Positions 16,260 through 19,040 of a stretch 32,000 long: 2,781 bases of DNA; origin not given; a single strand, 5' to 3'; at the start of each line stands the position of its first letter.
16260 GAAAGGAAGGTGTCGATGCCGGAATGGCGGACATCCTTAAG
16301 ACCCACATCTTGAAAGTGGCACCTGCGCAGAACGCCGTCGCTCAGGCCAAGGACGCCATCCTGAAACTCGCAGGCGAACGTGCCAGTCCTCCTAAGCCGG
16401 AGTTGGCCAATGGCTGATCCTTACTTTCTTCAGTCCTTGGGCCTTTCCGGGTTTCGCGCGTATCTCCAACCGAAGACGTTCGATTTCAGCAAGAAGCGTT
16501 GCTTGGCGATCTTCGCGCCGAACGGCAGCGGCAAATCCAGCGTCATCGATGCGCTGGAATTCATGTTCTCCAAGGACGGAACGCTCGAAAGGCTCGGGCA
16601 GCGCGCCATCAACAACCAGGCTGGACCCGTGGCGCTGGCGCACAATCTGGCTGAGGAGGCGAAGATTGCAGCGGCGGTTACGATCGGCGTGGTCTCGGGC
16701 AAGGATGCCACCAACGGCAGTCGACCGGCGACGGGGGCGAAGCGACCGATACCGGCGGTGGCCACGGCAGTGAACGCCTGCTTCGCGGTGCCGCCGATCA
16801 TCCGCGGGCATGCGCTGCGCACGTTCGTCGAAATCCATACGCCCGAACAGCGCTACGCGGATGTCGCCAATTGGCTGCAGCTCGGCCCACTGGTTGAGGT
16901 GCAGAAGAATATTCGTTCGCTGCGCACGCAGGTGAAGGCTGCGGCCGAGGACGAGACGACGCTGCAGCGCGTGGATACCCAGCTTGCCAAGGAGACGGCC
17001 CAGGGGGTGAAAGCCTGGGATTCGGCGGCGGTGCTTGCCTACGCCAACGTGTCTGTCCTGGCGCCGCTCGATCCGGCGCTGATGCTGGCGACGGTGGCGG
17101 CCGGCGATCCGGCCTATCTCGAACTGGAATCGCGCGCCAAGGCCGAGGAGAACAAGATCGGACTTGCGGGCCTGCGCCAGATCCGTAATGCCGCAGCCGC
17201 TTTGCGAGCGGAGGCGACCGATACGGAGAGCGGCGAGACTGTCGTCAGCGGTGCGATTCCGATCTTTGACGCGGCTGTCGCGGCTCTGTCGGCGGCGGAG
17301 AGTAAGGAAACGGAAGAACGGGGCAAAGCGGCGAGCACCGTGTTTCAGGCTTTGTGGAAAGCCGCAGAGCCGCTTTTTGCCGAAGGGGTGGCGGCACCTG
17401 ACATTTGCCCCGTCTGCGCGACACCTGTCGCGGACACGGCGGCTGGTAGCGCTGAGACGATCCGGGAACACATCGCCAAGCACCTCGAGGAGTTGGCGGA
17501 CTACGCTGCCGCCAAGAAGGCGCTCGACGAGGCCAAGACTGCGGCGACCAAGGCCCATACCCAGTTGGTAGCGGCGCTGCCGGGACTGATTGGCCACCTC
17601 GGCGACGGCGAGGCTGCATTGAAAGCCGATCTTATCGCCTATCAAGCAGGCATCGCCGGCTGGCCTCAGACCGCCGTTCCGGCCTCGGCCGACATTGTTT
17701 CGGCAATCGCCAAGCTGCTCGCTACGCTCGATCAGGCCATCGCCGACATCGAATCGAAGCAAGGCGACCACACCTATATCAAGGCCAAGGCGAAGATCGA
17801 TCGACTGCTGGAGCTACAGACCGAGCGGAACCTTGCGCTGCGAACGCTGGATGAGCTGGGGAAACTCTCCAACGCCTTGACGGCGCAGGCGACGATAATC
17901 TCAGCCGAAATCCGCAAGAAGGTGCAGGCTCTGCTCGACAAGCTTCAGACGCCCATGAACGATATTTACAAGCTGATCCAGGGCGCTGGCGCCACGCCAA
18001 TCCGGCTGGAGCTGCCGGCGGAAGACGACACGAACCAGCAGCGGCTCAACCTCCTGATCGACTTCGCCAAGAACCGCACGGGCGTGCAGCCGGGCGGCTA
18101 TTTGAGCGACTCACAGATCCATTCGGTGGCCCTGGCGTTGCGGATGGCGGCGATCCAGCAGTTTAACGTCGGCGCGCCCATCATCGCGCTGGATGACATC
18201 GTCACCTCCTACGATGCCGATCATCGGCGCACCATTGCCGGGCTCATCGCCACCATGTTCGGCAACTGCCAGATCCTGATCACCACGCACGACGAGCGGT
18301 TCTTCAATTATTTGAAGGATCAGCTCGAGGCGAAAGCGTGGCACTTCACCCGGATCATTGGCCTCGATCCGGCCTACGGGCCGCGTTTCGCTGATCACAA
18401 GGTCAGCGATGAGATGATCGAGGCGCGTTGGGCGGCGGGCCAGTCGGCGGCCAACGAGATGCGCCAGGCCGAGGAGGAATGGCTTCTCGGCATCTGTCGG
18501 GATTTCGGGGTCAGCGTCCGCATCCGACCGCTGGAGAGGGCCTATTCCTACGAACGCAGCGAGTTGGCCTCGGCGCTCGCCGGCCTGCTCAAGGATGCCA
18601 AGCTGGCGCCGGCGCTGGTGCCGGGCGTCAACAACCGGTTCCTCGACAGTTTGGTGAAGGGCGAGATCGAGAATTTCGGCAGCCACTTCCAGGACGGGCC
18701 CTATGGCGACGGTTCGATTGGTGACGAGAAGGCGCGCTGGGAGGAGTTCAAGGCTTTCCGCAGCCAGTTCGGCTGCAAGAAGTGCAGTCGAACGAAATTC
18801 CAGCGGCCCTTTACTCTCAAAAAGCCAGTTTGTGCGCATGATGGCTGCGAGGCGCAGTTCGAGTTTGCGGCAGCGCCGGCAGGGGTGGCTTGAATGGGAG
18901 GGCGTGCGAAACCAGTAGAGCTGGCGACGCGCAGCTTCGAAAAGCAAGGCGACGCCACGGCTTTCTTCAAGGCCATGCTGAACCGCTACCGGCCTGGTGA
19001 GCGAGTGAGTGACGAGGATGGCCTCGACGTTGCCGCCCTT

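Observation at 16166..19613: Uncharacterised three-gene cassette: small acidic protein, Rad50-like hook ATPase with Cys4 ribbon, and DUF3223/HNH-like protein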

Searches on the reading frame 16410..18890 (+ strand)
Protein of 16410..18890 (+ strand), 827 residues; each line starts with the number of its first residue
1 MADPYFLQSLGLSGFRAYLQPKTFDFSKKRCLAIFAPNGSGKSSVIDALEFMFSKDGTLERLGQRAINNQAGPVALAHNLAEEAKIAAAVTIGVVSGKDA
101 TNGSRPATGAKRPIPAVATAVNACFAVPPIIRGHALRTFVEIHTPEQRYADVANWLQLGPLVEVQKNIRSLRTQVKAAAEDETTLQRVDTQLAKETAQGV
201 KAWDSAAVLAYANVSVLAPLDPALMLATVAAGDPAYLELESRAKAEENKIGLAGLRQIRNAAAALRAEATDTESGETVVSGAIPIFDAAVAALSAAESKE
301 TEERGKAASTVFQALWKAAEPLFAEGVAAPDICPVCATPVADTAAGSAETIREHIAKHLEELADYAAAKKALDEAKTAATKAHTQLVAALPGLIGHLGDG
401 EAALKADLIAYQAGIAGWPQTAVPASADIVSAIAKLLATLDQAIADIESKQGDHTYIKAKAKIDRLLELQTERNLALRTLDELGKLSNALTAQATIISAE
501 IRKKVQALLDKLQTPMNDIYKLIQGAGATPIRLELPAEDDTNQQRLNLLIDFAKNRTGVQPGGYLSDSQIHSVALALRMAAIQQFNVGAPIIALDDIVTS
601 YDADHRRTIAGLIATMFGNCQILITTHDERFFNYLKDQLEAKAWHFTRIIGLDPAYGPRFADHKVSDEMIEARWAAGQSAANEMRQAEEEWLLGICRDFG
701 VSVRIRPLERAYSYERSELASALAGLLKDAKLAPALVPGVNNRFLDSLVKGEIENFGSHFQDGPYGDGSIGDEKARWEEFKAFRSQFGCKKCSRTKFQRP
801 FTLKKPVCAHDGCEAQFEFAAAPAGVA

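Call 3: search_protein_families(library=pfam, proteins=[window:16410-18890:+], max_evalue=1)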
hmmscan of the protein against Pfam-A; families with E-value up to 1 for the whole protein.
window:16410-18890:+ (827 aa): 11 families
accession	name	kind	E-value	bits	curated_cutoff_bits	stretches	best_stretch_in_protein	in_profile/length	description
PF02463.25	SMC_N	-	3.3e-19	69.7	40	1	7-635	2-205/220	RecF/RecN/SMC N terminal domain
PF13476.12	AAA_23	-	7.7e-11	43.4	27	1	10-79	2-68/201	AAA domain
PF13166.12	AAA_13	-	2e-09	37.2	36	1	350-642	294-584/713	AAA domain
PF13304.12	AAA_21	-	1.5e-07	32.3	27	2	37-54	7-24/304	AAA domain, putative AbiEii toxin, Type IV TA system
PF13175.12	AAA_15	-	3.4e-05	24.1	32.1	1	7-56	3-50/374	AAA ATPase domain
PF13555.12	AAA_29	-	0.00025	21.2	27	1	17-53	11-46/61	P-loop containing region of AAA domain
PF20703.3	nSTAND1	-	0.0044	17.1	27.1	1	27-48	31-52/379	Novel STAND NTPase 1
PF00005.33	ABC_tran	-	0.0069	17.4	25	1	21-62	3-45/137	ABC transporter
PF14527.11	LAGLIDADG_WhiA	-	0.17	12.4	23.2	0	426-469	30-73/93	WhiA LAGLIDADG-like domain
PF21349.2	RUBY_RBDX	-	0.29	11.1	26.5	1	325-339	11-25/30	Rubrerythrin, rubredoxin-like domain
PF14817.11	HAUS5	-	0.43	9.8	25.6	1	428-525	249-349/643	HAUS augmin-like complex subunit 5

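Call 4: search_protein_families(library=padloc, proteins=[window:16410-18890:+], max_evalue=1)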
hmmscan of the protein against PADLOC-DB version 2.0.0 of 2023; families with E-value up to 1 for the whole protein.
window:16410-18890:+ (827 aa): 60 families (the best 25 are shown)
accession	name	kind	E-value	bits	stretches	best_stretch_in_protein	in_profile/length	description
PDLC03859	LmuB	-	5.5e-26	89.9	2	161-638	195-595/611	-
PDLC03865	LmuB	-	1.8e-22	77.4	2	418-642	766-988/1007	-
PDLC04135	mad3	-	1.4e-20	72.2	1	7-638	2-333/374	mads_3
PDLC03861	LmuB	-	1.7e-13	47.4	2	6-82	209-278/1213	-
PDLC04891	PDC-S06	-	1.7e-10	38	1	329-643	378-700/858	-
PDLC02335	AbiLi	-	9.9e-10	36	2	7-52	50-99/326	AbiLi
PDLC04896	PDC-S06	-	5e-08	30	1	426-641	367-578/732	-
PDLC02980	AriA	-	1e-07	30.2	2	33-54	3-24/304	-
PDLC04893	PDC-S06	-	6.2e-07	26.2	1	255-641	293-697/862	-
PDLC00271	PtuA1|PtuA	-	9.1e-07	26.8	2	7-55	3-49/421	AAA ATPase domain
PDLC00284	PtuA1|PtuA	-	1.3e-05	22.2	1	7-54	62-108/545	AAA ATPase domain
PDLC04889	PDC-S06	-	2.9e-05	20.8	2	463-609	322-460/693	-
PDLC02979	AriA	-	3.6e-05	21.7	1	8-56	4-50/373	-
PDLC00278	PtuA1|PtuA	-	3.9e-05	21.1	1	7-53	3-47/436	AAA ATPase domain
PDLC02913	ATPase_I-A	-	4.2e-05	20.8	1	6-54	53-99/508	-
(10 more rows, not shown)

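Call 5: search_protein_families(library=ncbifam, proteins=[window:16410-18890:+], max_evalue=1)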
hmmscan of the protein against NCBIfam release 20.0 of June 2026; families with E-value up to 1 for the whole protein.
window:16410-18890:+ (827 aa): 23 families
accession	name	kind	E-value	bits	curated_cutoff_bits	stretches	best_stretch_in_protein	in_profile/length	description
TIGR00611.2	recf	equivalog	3.6e-16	59.2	172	2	447-626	140-338/339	DNA replication/repair protein RecF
NF045487.1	ASRP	equivalog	2e-09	36.6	300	2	332-617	302-583/593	archaea-specific SMC-related protein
TIGR02168.1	SMC_prok_B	equivalog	5.9e-08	30.9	567.35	1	6-50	1-44/1181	chromosome segregation protein SMC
NF053563.1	Rkd4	equivalog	6.7e-05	21.2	860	1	7-51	3-45/747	arcadin-4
TIGR00606.1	rad50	subfamily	0.0002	19.2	453.75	1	546-635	1181-1276/1311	DNA repair protein Rad50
NF041760.1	PtuA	equivalog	0.0012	17.9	500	1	5-54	50-97/524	retron Ec78 anti-phage system effector ATPase PtuA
TIGR02169.1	SMC_prok_A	equivalog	0.0015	16.3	729.4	1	7-52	2-46/1165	chromosome segregation protein SMC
NF040873.1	AztA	equivalog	0.0017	17.9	220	1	23-50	12-39/191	zinc ABC transporter ATP-binding protein AztA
TIGR03411.1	urea_trans_UrtD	equivalog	0.0023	17.6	304.1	0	575-638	152-211/242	urea ABC transporter ATP-binding protein UrtD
NF048017.1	antitoxin_RelB_like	equivalog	0.0028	17.9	50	1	350-384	24-58/70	type II toxin-antitoxin system RelB family antitoxin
TIGR00618.1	sbcc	subfamily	0.003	15.5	478.5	1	8-49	4-47/1043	exonuclease subunit SbcC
NF000169.2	ABCF_Sal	exception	0.012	14.3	725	1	582-646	443-501/542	Sal family ABC-F type ribosomal protection protein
NF041752.4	sbcc_Bac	equivalog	0.012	13.5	1420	1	10-72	6-65/1130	exonuclease subunit SbcC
NF000355.4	ribo_prot_ABC_F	equivalog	0.018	13.9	380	1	18-50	328-360/499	ribosomal protection-like ABC-F family protein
NF010068.0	PRK13548.1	equivalog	0.02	14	261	1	24-69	26-71/261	heme ABC transporter ATP-binding protein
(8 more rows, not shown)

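Call 7: search_protein_families(library=phrogs, proteins=[window:16410-18890:+], max_evalue=0.1)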
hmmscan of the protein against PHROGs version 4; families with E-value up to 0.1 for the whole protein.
window:16410-18890:+ (827 aa): 6 families
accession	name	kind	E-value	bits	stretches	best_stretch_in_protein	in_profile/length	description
phrog_77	-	DNA, RNA and nucleotide metabolism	3e-14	53.5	2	202-638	572-940/967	SbcC-like subunit of palindrome specific endonuclease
phrog_2801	-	unknown function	1.2e-06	28.2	1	465-648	405-592/735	-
phrog_4747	-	unknown function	0.011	15.8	1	34-57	27-50/610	-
phrog_7507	-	unknown function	0.014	15.7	1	7-56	4-51/483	-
phrog_293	-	moron, auxiliary metabolic gene and host takeover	0.035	13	0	23-49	443-469/1058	ABC transporter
phrog_5836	-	unknown function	0.074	11.9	0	26-53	45-72/1071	-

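Call 11: find_homologous_proteins(query=window:16410-18890:+, max_evalue=0.00001)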
Query window:16410-18890:+ (827 aa): 413 proteins with E <= 0.00001 among 8000 candidates; the best 120 are listed.
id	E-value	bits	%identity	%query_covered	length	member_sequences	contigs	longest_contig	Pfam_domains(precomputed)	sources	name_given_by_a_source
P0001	0.0e+0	1753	96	100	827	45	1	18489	PF13175.13,PF13476.13,PF02463.26,PF13166.13,PF13304.13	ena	-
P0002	0.0e+0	1738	95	100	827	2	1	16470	PF13476.13,PF02463.26,PF13166.13,PF13304.13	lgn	-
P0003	0.0e+0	1722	94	100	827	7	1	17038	PF13476.13,PF02463.26,PF13166.13,PF13304.13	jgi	jgi:ABC-type lipoprotein export system ATPase subunit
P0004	0.0e+0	1722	95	100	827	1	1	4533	PF13175.13,PF13476.13,PF02463.26,PF13166.13,PF13304.13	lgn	-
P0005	0.0e+0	1701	94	100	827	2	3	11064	PF13175.13,PF13476.13,PF02463.26,PF13166.13,PF13304.13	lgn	-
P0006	0.0e+0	1698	93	100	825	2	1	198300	PF13175.13,PF13476.13,PF02463.26,PF13166.13,PF13304.13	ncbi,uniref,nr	ncbi:AAA family ATPase [Aliihoeflea aestuarii]|uniref:AAA family ATPase n=1 Tax=Aliihoeflea aestuari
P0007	0.0e+0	1695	93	100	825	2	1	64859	PF13476.13,PF02463.26,PF13166.13,PF13304.13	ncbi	-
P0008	0.0e+0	1688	92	100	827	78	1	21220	PF13476.13,PF02463.26,PF13166.13,PF13304.13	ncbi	-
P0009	0.0e+0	1687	92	100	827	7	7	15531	PF13476.13,PF02463.26,PF13166.13,PF13304.13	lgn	-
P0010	0.0e+0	1684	92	100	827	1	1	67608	PF13476.13,PF02463.26,PF13166.13,PF13304.13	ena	-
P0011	0.0e+0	1682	92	100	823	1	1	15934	PF13175.13,PF13476.13,PF02463.26,PF13166.13,PF13304.13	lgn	-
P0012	0.0e+0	1676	92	100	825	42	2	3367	PF13476.13,PF02463.26,PF13166.13,PF13304.13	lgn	-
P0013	0.0e+0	1675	91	100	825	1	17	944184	PF13175.13,PF13476.13,PF02463.26,PF13166.13,PF13304.13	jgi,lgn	jgi:ABC-type lipoprotein export system ATPase subunit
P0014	0.0e+0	1675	92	100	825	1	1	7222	PF13175.13,PF13476.13,PF02463.26,PF13166.13,PF13304.13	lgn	-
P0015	0.0e+0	1667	92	100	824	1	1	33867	PF13476.13,PF02463.26,PF13166.13,PF13304.13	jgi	jgi:tetratricopeptide (TPR) repeat protein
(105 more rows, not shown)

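Call 21: search_solved_structures(query=window:16410-18890:+, max_evalue=0.01)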
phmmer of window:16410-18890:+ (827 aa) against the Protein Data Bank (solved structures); distinct sequences matched with E-value up to 0.01: 16.
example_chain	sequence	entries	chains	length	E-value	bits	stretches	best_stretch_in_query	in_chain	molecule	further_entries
5da9_A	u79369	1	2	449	5.3e-08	35.1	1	537-636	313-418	Putative uncharacterized protein,Putative uncharacterized protein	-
5dac_A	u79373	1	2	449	1e-07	34.1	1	537-636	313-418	Putative uncharacterized protein,Putative uncharacterized protein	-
7zr1_C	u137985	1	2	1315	1.9e-05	26.6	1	537-636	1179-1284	DH domain-containing protein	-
1e69_A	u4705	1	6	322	2.5e-05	26.2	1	7-60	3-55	CHROMOSOME SEGREGATION SMC PROTEIN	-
8roj_A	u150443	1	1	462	3.9e-05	25.6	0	552-627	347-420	Structural maintenance of chromosomes protein 3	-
8p0a_B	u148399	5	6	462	7.4e-05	24.7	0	552-627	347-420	Structural maintenance of chromosomes protein 3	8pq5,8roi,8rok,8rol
8roh_A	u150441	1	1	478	9.7e-05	24.3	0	552-627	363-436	Structural maintenance of chromosomes protein 3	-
6qj1_A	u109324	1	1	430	0.00018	23.4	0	499-632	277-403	Structural maintenance of chromosomes protein,Structural maintenance of chromosomes protei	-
6qj0_A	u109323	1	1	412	0.00029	22.7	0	502-632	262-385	Structural maintenance of chromosomes protein,Structural maintenance of chromosomes protei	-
6yvu_A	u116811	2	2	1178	0.0018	20.1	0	565-632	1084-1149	Structural maintenance of chromosomes protein 2,Structural maintenance of chromosomes prot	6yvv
6yvd_C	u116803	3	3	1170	0.0019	20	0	565-632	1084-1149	Structural maintenance of chromosomes protein 2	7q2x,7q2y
9f5w_A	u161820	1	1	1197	0.0027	19.5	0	562-634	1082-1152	Structural maintenance of chromosomes protein 2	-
5h66_A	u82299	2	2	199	0.0031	19.3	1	6-57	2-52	Chromosome partition protein Smc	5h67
7qen_A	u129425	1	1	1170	0.0036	19.1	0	565-632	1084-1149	Structural maintenance of chromosomes protein 2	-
3zgx_A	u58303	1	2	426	0.0048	18.7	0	6-57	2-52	CHROMOSOME PARTITION PROTEIN SMC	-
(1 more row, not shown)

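Call 29: search_protein_representatives(protein=window:16410-18890:+)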
Query: 827 residues. Proteins with E-value up to 0.001 (for the whole library): 2410; up to 1e-10: 886; up to 1e-30: 175. The best 150 are listed.
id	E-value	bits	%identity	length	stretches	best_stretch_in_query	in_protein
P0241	0.0e+00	1084.1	61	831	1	1-824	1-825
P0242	0.0e+00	1062.9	72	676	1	161-821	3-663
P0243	0.0e+00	1052.7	59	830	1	3-822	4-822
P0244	1.1e-251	854.2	56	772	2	9-501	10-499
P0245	4.0e-241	819.2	50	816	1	3-820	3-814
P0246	2.4e-238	810.0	48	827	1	3-820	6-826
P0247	1.2e-221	754.8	46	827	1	5-820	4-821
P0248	1.1e-219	748.2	46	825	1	4-823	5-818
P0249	8.4e-204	695.8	58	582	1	54-632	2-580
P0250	2.8e-196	670.9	42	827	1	1-820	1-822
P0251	1.2e-191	655.6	43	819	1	3-812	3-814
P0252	1.8e-190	651.7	42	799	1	28-824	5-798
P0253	2.1e-190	651.4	68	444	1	386-824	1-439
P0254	1.9e-187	641.7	43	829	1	3-820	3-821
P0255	2.6e-187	641.3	45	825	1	5-791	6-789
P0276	4.8e-149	514.7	36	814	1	3-820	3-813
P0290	1.6e-115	403.9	33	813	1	1-820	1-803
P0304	2.0e-90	320.9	30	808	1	4-820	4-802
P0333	9.9e-70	252.5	27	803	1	7-798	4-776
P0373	1.3e-49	185.9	26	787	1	7-791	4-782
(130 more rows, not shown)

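Call 39: find_encoding_contigs(protein=P0250, flank=6000, max_places=3)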
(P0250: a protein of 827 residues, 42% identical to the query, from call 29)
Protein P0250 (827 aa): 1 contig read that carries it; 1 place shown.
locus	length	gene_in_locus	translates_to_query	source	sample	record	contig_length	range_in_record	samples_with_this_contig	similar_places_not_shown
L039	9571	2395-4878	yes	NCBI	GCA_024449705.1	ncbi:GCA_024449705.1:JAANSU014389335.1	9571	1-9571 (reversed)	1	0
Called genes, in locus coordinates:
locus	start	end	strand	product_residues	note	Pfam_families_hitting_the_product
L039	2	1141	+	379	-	?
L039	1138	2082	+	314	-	PF02195:ParB_N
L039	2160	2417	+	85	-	-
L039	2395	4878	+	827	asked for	PF02463:SMC_N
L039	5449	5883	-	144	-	-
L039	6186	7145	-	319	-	PF12852:Cupin_6, PF00165:HTH_AraC (faint), PF12833:HTH_18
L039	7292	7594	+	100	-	-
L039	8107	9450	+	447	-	-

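Call 40: find_encoding_contigs(protein=P0304, flank=6000, max_places=3)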
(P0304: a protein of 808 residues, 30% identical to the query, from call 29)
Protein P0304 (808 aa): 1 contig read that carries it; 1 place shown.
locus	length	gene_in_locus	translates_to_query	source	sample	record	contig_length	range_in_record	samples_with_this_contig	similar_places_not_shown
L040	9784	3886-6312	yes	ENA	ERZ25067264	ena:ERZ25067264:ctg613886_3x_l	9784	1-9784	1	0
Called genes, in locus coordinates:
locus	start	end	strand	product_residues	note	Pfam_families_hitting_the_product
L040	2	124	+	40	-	?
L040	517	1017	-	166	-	PF13358:DDE_3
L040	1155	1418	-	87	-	PF13384:HTH_23, PF13551:HTH_29, PF13565:HTH_32 (weak)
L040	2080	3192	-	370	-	PF00515:TPR_1 (faint), PF07719:TPR_2 (faint), PF13181:TPR_8 (faint), PF13414:TPR_11 (faint), PF13431:TPR_17 (faint), PF13424:TPR_12 (faint)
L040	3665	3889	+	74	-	-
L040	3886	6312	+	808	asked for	PF13476:AAA_23, PF13304:AAA_21 (faint), PF02463:SMC_N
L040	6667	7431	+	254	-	PF00413:Peptidase_M10 (weak)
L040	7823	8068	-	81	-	PF13384:HTH_23, PF13518:HTH_28, PF13551:HTH_29 (weak)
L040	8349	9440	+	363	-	-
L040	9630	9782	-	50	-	?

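Call 41: find_encoding_contigs(protein=P0373, flank=6000, max_places=3)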
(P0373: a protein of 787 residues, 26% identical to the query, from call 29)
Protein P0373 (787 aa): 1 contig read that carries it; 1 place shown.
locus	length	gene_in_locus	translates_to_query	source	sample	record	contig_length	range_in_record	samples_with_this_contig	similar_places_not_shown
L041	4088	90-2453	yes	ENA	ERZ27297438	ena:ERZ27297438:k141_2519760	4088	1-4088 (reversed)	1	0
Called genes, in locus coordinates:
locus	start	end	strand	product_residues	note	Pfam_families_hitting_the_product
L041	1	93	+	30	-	?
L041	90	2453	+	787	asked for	PF02463:SMC_N, PF13175:AAA_15 (faint), PF13476:AAA_23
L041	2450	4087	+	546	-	?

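Call 42: find_encoding_contigs(protein=P0276, flank=6000, max_places=3)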
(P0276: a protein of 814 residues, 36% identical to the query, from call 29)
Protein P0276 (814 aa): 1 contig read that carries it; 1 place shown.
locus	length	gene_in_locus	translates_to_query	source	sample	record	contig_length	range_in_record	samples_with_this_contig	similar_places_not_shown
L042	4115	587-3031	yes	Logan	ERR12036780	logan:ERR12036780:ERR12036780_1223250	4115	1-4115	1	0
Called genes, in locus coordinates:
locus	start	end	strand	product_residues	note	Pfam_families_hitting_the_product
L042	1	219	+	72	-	?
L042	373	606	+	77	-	-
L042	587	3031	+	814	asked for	PF02463:SMC_N (weak), PF13304:AAA_21 (faint), PF02463:SMC_N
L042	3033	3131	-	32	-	-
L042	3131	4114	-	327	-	?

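Call 43: find_encoding_contigs(protein=P0333, flank=6000, max_places=3)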
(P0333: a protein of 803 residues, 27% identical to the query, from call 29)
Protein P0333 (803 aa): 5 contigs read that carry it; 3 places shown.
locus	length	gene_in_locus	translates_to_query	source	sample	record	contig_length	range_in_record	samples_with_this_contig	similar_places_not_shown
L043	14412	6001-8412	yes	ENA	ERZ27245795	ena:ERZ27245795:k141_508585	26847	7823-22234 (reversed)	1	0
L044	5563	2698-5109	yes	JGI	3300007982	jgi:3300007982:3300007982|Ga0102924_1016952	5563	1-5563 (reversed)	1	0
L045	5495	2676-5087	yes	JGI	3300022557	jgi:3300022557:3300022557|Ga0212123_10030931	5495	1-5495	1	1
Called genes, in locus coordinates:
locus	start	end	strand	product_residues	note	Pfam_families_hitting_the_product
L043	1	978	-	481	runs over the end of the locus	PF00005:ABC_tran, PF02463:SMC_N (faint), PF13555:AAA_29 (faint), PF13476:AAA_23 (faint), PF13304:AAA_21, PF13558:SbcC_Walker_B (faint), PF00005:ABC_tran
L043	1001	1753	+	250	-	PF00491:Arginase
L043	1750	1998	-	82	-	-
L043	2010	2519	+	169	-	-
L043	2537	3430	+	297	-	PF02678:Pirin, PF05726:Pirin_C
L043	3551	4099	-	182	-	-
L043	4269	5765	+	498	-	PF12705:PDDEXK_1 (weak), PF13482:RNase_H_2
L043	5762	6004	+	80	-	-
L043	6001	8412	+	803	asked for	PF13476:AAA_23 (faint), PF02463:SMC_N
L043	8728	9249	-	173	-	PF02417:Chromate_transp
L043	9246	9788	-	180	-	PF02417:Chromate_transp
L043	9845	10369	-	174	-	-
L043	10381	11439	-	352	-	PF12849:PBP_like_2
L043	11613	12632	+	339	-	PF13379:NMT1_2, PF09084:NMT1, PF12974:Phosphonate-bd (weak)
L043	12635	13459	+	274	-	PF00005:ABC_tran, PF13304:AAA_21 (faint)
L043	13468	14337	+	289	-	PF00528:BPD_transp_1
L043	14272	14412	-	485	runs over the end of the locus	PF08521:2CSK_N, PF00512:HisKA, PF02518:HATPase_c, PF13581:HATPase_c_2 (weak)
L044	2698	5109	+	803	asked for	PF13476:AAA_23 (faint), PF02463:SMC_N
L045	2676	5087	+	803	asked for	PF13476:AAA_23 (faint), PF02463:SMC_N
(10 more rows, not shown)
